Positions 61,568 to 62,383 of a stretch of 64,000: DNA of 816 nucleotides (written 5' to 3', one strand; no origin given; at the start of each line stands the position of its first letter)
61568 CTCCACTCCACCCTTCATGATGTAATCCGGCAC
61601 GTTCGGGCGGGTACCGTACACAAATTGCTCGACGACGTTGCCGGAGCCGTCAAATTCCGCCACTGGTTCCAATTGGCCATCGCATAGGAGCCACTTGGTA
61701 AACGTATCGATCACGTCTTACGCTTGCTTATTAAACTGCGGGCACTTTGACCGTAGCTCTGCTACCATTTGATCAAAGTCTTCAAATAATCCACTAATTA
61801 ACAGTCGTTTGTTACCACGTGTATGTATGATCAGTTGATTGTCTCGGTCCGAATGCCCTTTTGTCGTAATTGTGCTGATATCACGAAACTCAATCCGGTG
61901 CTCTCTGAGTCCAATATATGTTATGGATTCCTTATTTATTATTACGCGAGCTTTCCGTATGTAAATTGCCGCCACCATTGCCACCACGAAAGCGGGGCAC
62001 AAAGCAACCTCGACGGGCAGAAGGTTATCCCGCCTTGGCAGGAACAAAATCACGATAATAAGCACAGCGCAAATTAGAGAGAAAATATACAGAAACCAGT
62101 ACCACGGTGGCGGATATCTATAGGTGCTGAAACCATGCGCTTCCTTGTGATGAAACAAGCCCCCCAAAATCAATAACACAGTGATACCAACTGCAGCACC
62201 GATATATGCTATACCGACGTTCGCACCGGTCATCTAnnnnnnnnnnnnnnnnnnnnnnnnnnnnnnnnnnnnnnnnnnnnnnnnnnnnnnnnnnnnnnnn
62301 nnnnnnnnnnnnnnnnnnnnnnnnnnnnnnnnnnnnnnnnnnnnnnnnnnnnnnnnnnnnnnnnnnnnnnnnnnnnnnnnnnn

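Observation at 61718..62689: Glycine-zipper-rich RHS C-terminal domain with a 3-TM/PH-like immunity candidate: possible new pore-forming effector pair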

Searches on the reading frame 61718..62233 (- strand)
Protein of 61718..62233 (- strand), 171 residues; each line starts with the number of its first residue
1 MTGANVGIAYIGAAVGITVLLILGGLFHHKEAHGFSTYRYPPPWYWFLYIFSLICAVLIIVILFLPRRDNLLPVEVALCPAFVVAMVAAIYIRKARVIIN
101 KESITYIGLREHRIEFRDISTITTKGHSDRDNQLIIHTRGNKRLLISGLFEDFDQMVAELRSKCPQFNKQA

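Call 3: search_protein_families(library=pfam, proteins=[window:61718-62233:-], max_evalue=1)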
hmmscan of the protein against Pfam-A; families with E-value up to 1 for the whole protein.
window:61718-62233:- (171 aa): 10 families
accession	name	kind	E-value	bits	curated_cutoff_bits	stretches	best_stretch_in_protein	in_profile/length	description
PF07690.21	MFS_1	-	0.00041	19.8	33.4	1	4-70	121-179/347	Major Facilitator Superfamily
PF20197.3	DUF6560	-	0.0051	17.5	27.8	1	47-126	54-133/174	Family of unknown function (DUF6560)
PF06173.18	DUF986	-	0.0077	16.7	23.6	1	52-155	44-140/148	Protein of unknown function (DUF986)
PF07694.17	5TM-5TMR_LYT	-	0.0094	16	24.6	1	7-89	79-159/169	5TMR of 5TMR-LYT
PF02687.27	FtsX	-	0.016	15.7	25.5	1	8-63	54-107/120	FtsX-like permease C-terminal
PF13520.12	AA_permease_2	-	0.072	12.4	27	1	19-70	364-411/427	Amino acid permease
PF05297.16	Herpes_LMP1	-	0.096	12.3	26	1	46-88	53-91/386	Herpesvirus latent membrane protein 1 (LMP1)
PF08000.17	bPH_1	-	0.18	12.2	27.7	1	94-147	48-102/122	Bacterial PH domain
PF14256.11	YwiC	-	0.31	11.7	25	1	33-101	47-111/126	YwiC-like protein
PF07291.16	MauE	-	0.91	10.3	27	0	11-91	6-92/128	Methylamine utilisation protein MauE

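Call 4: search_protein_families(library=ncbifam, proteins=[window:61718-62233:-], max_evalue=1)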
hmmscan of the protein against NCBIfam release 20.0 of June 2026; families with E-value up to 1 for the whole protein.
window:61718-62233:- (171 aa): 5 families
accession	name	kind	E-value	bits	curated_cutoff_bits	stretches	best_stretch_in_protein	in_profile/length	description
NF002791.0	PRK02913.1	equivalog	0.0089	16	152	1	52-158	47-146/152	DUF986 family protein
NF045951.1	MAG0110_fam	subfamily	0.12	11.6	98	1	7-86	16-94/237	MAG0110 family membrane protein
NF033634.1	SLATT_1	domain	0.22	11.5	41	1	44-90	23-71/132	SLATT domain-containing protein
NF041635.1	STM3941_fam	subfamily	0.54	10.1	40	0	47-124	7-92/157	STM3941 family protein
NF033218.1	anchor_AmaP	equivalog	0.78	9.5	55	1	12-70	12-76/166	alkaline shock response membrane anchor protein AmaP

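Call 13: find_homologous_proteins(query=window:61718-62233:-, max_evalue=0.01)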
Query window:61718-62233:- (171 aa): 4 proteins with E <= 0.01 among 345 candidates.
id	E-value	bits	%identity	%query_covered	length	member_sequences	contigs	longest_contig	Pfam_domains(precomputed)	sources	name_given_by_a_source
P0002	9.1e-110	382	100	100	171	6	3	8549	-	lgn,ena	-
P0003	4.2e-89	315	82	100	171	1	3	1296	-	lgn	-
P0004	9.2e-81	288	74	100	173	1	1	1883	PF20197.4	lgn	-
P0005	2.3e-74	267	72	99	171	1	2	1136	-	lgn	-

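Call 14: find_encoding_contigs(protein=P0002, flank=10000, max_places=10)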
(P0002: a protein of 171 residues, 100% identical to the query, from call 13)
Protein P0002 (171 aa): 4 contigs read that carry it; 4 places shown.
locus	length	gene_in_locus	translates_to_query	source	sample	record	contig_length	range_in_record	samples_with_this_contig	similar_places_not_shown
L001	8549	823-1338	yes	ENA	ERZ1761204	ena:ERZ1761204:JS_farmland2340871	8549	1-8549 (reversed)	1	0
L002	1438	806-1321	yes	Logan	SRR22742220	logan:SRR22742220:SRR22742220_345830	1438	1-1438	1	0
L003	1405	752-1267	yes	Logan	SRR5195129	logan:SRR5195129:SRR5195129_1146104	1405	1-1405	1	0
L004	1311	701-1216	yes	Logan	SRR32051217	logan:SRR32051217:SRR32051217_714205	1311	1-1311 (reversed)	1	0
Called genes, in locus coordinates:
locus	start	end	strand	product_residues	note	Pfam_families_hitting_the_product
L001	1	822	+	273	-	?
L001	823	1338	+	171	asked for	-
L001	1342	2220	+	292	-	PF25023:TEN_YD-shell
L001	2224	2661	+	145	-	-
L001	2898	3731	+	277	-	PF25023:TEN_YD-shell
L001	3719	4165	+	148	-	-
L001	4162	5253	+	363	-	PF25023:TEN_YD-shell, PF05593:RHS_repeat (weak)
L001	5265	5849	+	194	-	PF08238:Sel1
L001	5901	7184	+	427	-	PF25023:TEN_YD-shell, PF05593:RHS_repeat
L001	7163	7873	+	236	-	-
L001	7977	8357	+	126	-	PF25023:TEN_YD-shell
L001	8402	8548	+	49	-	?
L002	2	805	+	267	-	?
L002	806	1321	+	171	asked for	-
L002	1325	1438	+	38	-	?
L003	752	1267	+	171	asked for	-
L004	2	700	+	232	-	?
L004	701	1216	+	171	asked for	-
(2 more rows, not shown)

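Call 15: find_encoding_contigs(protein=P0004, flank=10000, max_places=10)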
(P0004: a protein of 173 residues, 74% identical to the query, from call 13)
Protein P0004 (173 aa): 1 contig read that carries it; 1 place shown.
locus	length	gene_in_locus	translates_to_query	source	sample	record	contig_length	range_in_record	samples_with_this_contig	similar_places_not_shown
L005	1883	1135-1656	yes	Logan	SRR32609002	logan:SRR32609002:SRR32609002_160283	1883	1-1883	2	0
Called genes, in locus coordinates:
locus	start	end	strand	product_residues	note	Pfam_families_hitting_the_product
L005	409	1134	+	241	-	PF25023:TEN_YD-shell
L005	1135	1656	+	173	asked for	PF20197:DUF6560 (weak)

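Call 48: search_protein_families(library=pfam, alignment_id=A4, max_evalue=1)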
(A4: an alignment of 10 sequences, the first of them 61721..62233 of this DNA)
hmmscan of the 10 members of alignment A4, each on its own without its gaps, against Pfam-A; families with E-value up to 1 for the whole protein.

A. member 1, window:61721-62233:- (171 aa): 10 families
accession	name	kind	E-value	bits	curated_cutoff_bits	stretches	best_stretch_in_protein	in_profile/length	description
PF07690.21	MFS_1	-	0.00041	19.8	33.4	1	4-70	121-179/347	Major Facilitator Superfamily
PF20197.3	DUF6560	-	0.0051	17.5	27.8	1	47-126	54-133/174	Family of unknown function (DUF6560)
PF06173.18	DUF986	-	0.0077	16.7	23.6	1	52-155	44-140/148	Protein of unknown function (DUF986)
PF07694.17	5TM-5TMR_LYT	-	0.0094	16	24.6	1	7-89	79-159/169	5TMR of 5TMR-LYT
PF02687.27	FtsX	-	0.016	15.7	25.5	1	8-63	54-107/120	FtsX-like permease C-terminal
PF13520.12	AA_permease_2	-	0.072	12.4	27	1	19-70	364-411/427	Amino acid permease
PF05297.16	Herpes_LMP1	-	0.096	12.3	26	1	46-88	53-91/386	Herpesvirus latent membrane protein 1 (LMP1)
PF08000.17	bPH_1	-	0.18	12.2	27.7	1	94-147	48-102/122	Bacterial PH domain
PF14256.11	YwiC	-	0.31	11.7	25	1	33-101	47-111/126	YwiC-like protein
PF07291.16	MauE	-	0.91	10.3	27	0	11-91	6-92/128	Methylamine utilisation protein MauE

B. families by the number of members that match (of 10 scanned): 19 families
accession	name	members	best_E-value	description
PF02687.27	FtsX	4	0.014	FtsX-like permease C-terminal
PF20197.3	DUF6560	3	1.3e-05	Family of unknown function (DUF6560)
PF07690.21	MFS_1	3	0.00037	Major Facilitator Superfamily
PF06173.18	DUF986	3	0.00055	Protein of unknown function (DUF986)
PF07694.17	5TM-5TMR_LYT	3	0.002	5TMR of 5TMR-LYT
PF13520.12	AA_permease_2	2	0.039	Amino acid permease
PF20973.2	VUPS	1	0.015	Vitamin uptake-like sensor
PF10318.15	7TM_GPCR_Srh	1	0.017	Serpentine type 7TM GPCR chemoreceptor Srh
PF10756.15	bPH_6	1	0.068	Bacterial PH domain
PF05297.16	Herpes_LMP1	1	0.096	Herpesvirus latent membrane protein 1 (LMP1)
PF02554.20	CstA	1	0.14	Carbon starvation protein CstA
PF01970.21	TctA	1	0.17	Tripartite tricarboxylate transporter TctA family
PF08000.17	bPH_1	1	0.18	Bacterial PH domain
PF24751.1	DUF7696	1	0.18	Family of unknown function (DUF7696)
PF04995.19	CcmD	1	0.19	Heme exporter protein D (CcmD)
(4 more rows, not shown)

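Call 50: find_homologous_proteins(query=A4, max_evalue=0.001)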
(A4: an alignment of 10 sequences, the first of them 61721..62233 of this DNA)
Query A4 (10 sequences) (171 aa, profile of the alignment): 7 proteins with E <= 0.001 among 4846 candidates.
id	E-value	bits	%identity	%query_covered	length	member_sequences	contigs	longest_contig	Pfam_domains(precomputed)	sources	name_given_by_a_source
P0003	8.4e-69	249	82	100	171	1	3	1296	-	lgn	-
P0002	1.1e-67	245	100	100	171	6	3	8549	-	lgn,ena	-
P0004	2.0e-65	238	74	100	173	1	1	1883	PF20197.4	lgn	-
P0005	2.6e-65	238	72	99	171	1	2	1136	-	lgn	-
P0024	4.2e-62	227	25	96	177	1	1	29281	-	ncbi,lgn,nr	ncbi:MAG: hypothetical protein HY016_02445 [Nitrosomonadales bacterium]|nr:hypothetical protein [Nit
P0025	8.7e-49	184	22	82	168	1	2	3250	-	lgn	-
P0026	1.8e-38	150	24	67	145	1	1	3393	-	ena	-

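Call 60: predict_structure(alignment_id=A5)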
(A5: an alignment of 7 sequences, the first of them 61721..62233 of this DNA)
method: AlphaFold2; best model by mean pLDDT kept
length: 171 residues; sequences in the alignment: 7
mean_pLDDT: 72.6   pTM: 0.57
mean pLDDT of the five models: 72.6, 70.5, 68.4, 67.2, 65.8
residues with pLDDT >= 90: 0; 70-90: 118; 50-70: 37; < 50: 16
segments of 3 or more residues with pLDDT < 50: 1-5, 24-31
pLDDT, mean of each block of 10 residues (from residue 1): 48 58 48 70 76 80 70 75 80 83 83 85 72 82 79 83 67 40
secondary structure, 60 per line:
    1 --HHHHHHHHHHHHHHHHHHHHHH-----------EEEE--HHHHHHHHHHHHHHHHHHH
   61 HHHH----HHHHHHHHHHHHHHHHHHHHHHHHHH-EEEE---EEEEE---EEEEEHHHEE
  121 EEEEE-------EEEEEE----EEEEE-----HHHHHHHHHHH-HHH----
elements in order: H3-24 E36-39 H42-64 H69-94 E96-99 E103-107 E111-115 E119-125 E133-138 E143-147 H153-163

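Call 68: fold_search(model_id=the predicted structure, library=pdb)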
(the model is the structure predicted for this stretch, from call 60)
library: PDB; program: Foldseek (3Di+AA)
matches with E <= 10: 516; with E <= 0.001: 0
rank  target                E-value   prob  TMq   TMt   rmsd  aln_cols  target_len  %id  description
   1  4tyz_A                1.1e-03  1.00  0.38  0.58   1.7        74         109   19  Crystal structure of the C-terminal domain of an unknown protein from Leishmania infantum (released 2014-08-06)
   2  2yf0                  4.9e-03  1.00  0.36  0.13   2.4        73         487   12  Human Myotubularin related protein 6 (MTMR6) (released 2011-04-13)
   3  5he2_A                6.9e-03  1.00  0.33  0.10   4.0        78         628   15  Bovine GRK2 in complex with Gbetagamma subunits and CCG224406 (released 2016-05-11)
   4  3fss                  8.6e-03  1.00  0.35  0.27   2.2        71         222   11  Structure of the tandem PH domains of Rtt106 (released 2009-12-22)
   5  3gyo                  1.0e-02  1.00  0.37  0.28   2.3        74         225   11  Se-Met Rtt106p (released 2009-12-08)
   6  7nky_O                1.1e-02  1.00  0.33  0.14   3.1        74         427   14  RNA Polymerase II-Spt4/5-nucleosome-FACT structure (released 2021-07-07)
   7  4ifs                  1.2e-02  1.00  0.35  0.27   2.4        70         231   13  Crystal structure of the hSSRP1 Middle domain (released 2014-01-29)
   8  7xsx_k                1.2e-02  1.00  0.34  0.15   2.8        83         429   19  RNA polymerase II elongation complex transcribing a nucleosome (EC49) (released 2022-09-07)
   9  4y94_B                1.2e-02  1.00  0.32  0.36   4.5        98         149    7  Crystal structure of the PH-TH module of Bruton's tyrosine kinase bound to inositol hexakisphosphate (released 2015-03-18)
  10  7xti_k                1.3e-02  1.00  0.34  0.14   2.8        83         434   19  RNA polymerase II elongation complex transcribing a nucleosome (EC58hex) (released 2022-10-12)
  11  3to1_A                1.4e-02  1.00  0.35  0.29   2.1        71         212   11  Two surfaces on Rtt106 mediate histone binding and chaperone activity (released 2011-12-21)
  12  3ulb_A                1.4e-02  1.00  0.34  0.54   4.1        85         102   10  Crystal structure of the pleckstrin homology domain of Saccharomyces cerevisiae Avo1, a TORC2 subunit, in the P212121  (released 2012-04-11)
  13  3ulb_B                1.4e-02  1.00  0.34  0.55   4.2        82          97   11  Crystal structure of the pleckstrin homology domain of Saccharomyces cerevisiae Avo1, a TORC2 subunit, in the P212121  (released 2012-04-11)
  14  5wg3_A                1.4e-02  1.00  0.34  0.10   3.5        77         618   13  Human GRK2 in complex with Gbetagamma subunits and CCG258748 (released 2017-12-27)
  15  2gcl_A                1.4e-02  1.00  0.25  0.19   4.1        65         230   18  Structure of the Pob3 Middle domain (released 2006-05-23)
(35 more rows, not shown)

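Call 77: search_protein_families(library=ncbifam, alignment_id=A4, max_evalue=1)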
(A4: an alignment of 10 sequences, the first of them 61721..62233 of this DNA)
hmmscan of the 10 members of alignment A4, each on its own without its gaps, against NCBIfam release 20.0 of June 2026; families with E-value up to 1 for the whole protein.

A. member 1, window:61721-62233:- (171 aa): 5 families
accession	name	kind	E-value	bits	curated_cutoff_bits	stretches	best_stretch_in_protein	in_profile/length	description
NF002791.0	PRK02913.1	equivalog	0.0089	16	152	1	52-158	47-146/152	DUF986 family protein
NF045951.1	MAG0110_fam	subfamily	0.12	11.6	98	1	7-86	16-94/237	MAG0110 family membrane protein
NF033634.1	SLATT_1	domain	0.22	11.5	41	1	44-90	23-71/132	SLATT domain-containing protein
NF041635.1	STM3941_fam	subfamily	0.54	10.1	40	0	47-124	7-92/157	STM3941 family protein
NF033218.1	anchor_AmaP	equivalog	0.78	9.5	55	1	12-70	12-76/166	alkaline shock response membrane anchor protein AmaP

B. families by the number of members that match (of 10 scanned): 9 families
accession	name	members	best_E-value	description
NF045951.1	MAG0110_fam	3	0.041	MAG0110 family membrane protein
NF002791.0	PRK02913.1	2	0.0053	DUF986 family protein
NF033634.1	SLATT_1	2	0.22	SLATT domain-containing protein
NF033218.1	anchor_AmaP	2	0.52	alkaline shock response membrane anchor protein AmaP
NF009317.0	PRK12674.2-1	1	0.023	Na+/H+ antiporter subunit G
TIGR01698.1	PUNP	1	0.053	purine-nucleoside phosphorylase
NF041560.1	T6SS_Burk_ExIF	1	0.098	putative type VI secretion system effector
NF047902.1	MmDecMmdD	1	0.15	methylmalonyl-CoA decarboxylase subunit delta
NF041635.1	STM3941_fam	1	0.54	STM3941 family protein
